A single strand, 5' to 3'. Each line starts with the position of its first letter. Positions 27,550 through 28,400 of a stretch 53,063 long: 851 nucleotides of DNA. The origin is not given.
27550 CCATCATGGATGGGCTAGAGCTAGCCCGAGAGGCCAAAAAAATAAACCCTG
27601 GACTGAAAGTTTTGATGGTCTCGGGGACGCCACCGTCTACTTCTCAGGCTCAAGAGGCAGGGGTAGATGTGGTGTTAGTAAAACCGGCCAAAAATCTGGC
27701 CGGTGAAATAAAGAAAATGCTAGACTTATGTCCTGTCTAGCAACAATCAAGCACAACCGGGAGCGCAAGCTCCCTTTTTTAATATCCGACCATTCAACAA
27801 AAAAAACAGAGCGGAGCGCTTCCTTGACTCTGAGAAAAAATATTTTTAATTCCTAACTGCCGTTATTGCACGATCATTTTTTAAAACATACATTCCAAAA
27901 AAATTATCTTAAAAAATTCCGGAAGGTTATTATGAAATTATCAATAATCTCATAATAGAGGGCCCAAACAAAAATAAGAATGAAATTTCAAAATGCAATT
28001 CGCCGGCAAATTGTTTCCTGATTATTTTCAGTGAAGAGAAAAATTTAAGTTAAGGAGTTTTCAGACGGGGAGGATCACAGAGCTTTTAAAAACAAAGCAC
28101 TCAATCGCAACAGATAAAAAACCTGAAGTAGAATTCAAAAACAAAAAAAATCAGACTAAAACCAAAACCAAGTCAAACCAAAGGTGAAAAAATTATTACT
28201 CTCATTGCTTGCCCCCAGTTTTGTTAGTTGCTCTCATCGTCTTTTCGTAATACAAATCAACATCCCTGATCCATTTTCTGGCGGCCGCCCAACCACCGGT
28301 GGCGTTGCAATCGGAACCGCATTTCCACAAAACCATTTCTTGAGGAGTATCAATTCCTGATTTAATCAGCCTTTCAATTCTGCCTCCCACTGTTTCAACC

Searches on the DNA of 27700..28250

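Call 72: search_rna_families(source=window, start=27700, end=28250, threshold=evalue, max_evalue=1)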
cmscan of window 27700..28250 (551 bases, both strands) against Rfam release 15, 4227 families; matches with E-value up to 1: 0.
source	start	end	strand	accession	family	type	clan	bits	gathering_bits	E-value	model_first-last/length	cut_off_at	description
